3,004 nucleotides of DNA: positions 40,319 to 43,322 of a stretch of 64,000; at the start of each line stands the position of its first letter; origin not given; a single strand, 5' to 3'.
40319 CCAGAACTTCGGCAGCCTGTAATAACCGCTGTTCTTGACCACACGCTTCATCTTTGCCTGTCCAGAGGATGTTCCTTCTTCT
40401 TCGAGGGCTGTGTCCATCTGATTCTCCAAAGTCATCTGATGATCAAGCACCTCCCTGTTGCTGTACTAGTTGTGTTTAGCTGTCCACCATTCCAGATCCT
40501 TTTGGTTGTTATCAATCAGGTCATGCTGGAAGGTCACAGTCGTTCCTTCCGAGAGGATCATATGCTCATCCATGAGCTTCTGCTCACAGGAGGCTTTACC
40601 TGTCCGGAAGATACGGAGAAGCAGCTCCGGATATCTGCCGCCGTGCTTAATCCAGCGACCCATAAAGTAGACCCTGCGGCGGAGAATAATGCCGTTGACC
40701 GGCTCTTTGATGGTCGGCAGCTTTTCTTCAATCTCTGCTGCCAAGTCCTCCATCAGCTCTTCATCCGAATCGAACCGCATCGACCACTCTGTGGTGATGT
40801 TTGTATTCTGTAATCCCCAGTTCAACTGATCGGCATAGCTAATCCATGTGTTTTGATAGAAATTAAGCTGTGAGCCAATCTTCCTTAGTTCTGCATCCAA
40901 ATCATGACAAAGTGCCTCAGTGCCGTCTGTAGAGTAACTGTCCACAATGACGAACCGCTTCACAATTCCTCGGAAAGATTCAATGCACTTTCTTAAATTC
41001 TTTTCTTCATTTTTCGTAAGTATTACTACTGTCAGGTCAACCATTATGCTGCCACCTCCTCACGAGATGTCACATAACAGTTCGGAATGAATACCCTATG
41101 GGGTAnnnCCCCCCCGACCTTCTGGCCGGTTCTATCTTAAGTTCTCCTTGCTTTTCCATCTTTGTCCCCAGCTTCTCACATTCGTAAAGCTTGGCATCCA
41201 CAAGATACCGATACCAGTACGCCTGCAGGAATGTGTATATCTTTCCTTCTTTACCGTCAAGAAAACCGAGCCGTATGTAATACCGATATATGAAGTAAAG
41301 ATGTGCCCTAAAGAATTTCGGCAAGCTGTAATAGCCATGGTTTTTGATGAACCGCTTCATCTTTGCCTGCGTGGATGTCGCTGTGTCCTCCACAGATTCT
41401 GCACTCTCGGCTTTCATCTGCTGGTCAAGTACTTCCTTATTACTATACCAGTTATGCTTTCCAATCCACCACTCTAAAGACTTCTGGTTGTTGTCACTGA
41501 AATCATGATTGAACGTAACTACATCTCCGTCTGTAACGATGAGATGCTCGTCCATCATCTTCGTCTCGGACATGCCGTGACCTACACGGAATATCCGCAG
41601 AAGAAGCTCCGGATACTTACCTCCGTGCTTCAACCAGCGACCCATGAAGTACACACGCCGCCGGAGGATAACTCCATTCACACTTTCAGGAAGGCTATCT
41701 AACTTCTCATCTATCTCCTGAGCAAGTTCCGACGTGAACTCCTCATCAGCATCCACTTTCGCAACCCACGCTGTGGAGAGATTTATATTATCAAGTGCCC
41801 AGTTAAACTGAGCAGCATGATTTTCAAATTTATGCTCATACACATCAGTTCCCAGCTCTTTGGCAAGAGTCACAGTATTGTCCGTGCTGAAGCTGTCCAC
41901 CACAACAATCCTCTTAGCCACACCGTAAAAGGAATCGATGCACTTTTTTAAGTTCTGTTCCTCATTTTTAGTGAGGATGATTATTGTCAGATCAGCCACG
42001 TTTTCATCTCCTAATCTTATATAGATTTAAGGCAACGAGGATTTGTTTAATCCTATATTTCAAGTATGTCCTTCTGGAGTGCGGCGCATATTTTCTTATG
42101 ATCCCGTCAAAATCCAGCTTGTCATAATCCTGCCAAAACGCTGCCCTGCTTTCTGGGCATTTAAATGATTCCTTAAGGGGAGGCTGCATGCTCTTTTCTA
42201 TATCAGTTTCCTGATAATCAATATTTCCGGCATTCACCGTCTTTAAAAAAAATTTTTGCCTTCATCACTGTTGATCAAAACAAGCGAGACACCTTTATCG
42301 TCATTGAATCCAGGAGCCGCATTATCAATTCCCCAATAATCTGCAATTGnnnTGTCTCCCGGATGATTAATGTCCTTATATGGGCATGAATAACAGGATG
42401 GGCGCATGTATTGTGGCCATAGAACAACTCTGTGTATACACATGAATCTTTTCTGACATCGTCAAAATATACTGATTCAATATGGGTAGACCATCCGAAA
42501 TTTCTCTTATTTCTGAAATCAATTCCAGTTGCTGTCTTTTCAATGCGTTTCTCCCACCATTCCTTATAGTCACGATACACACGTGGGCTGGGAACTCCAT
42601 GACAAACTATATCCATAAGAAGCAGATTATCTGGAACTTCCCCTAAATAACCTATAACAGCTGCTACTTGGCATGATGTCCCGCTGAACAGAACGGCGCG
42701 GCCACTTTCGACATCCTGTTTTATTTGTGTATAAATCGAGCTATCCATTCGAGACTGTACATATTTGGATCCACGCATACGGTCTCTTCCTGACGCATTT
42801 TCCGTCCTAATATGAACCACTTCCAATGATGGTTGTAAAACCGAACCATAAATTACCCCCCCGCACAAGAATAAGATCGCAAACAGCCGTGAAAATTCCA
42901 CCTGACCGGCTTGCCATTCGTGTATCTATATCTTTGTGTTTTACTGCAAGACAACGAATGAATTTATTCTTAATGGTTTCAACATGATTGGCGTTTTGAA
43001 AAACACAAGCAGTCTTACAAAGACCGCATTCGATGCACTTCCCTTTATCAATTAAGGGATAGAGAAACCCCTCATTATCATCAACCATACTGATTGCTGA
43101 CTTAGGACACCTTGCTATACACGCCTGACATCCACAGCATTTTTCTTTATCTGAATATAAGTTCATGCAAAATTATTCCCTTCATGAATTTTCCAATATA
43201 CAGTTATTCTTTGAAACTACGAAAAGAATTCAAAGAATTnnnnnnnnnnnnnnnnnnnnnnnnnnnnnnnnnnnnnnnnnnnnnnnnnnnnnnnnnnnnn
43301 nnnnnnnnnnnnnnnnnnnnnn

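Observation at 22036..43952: Nine coding-strand poly-G tracts confined to one polysaccharide locus: candidate multi-switch phase-variation (contingency) system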

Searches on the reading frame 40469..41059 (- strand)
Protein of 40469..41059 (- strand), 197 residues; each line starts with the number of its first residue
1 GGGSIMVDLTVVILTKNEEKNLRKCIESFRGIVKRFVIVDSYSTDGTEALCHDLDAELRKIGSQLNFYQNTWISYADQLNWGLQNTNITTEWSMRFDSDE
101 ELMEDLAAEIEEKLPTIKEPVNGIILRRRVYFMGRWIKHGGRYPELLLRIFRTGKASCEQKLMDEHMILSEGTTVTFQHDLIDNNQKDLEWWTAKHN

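Call 8: search_protein_families(library=pfam, proteins=[window:40469-41059:-])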
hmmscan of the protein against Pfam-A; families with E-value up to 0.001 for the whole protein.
window:40469-41059:- (197 aa): 2 families
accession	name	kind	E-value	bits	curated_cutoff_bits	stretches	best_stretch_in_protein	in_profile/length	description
PF00535.33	Glycos_transf_2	-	1.3e-12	48.4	23.3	1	10-153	1-140/168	Glycosyl transferase family 2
PF13704.12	Glyco_tranf_2_4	-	2.1e-05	25.3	27.5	1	16-104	1-86/98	Glycosyl transferase family 2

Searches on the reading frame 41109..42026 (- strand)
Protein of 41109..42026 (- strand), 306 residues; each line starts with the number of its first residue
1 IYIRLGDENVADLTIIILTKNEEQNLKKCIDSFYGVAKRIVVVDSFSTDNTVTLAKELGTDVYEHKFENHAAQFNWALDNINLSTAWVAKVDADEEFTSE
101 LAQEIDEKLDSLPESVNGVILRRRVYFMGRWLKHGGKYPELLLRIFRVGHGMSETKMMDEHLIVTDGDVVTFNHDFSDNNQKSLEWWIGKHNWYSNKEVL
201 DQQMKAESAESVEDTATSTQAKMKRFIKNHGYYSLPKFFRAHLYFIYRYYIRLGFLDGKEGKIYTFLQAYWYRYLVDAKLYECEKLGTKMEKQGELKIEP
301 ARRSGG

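Call 8: search_protein_families(library=pfam, proteins=[window:41109-42026:-])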
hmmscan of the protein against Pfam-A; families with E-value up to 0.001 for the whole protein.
window:41109-42026:- (306 aa): 2 families
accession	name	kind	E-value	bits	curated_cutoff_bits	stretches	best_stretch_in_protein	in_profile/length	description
PF00535.33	Glycos_transf_2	-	4.7e-14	53.1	23.3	1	14-134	1-126/168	Glycosyl transferase family 2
PF13704.12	Glyco_tranf_2_4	-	0.00054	20.8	27.5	1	20-100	1-87/98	Glycosyl transferase family 2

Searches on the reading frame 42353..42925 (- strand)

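Call 8: search_protein_families(library=pfam, proteins=[window:42353-42925:-])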
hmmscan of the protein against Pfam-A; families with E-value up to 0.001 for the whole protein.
window:42353-42925:- (191 aa): 1 family
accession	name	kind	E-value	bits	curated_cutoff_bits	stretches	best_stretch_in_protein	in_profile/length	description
PF04432.18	FrhB_FdhB_C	-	1.8e-08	34.9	23.3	1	76-166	2-99/150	Coenzyme F420 hydrogenase/dehydrogenase, beta subunit C terminus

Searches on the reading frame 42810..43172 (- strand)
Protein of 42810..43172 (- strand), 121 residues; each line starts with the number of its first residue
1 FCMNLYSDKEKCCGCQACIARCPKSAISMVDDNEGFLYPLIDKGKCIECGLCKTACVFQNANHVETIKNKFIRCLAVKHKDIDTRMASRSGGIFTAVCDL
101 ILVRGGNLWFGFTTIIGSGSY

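Call 8: search_protein_families(library=pfam, proteins=[window:42810-43172:-])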
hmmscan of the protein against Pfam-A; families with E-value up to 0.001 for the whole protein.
window:42810-43172:- (121 aa): 9 families
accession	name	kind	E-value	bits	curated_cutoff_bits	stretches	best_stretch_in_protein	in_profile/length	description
PF00037.32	Fer4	-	3.6e-09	36.5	21.1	2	8-28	4-24/24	4Fe-4S binding domain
PF12838.12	Fer4_7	-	1.2e-07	32.5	27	1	11-58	1-50/52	4Fe-4S dicluster domain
PF13237.11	Fer4_10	-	1.2e-07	32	25.5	1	6-26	3-27/53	4Fe-4S dicluster domain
PF12797.12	Fer4_2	-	1.1e-06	28.6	24.5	1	38-56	2-20/22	4Fe-4S binding domain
PF14697.11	Fer4_21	-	2e-06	28.2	35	0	41-72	3-34/59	4Fe-4S dicluster domain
PF13187.11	Fer4_9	-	3.5e-06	27.4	27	1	11-56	1-47/52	4Fe-4S dicluster domain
PF12837.12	Fer4_6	-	5e-05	23.5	25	1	39-59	2-22/24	4Fe-4S binding domain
PF13484.11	Fer4_16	-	0.0002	22.5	30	0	11-30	1-20/66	4Fe-4S double cluster binding domain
PF13183.11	Fer4_8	-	0.00071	20.5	27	0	45-63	4-22/68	4Fe-4S dicluster domain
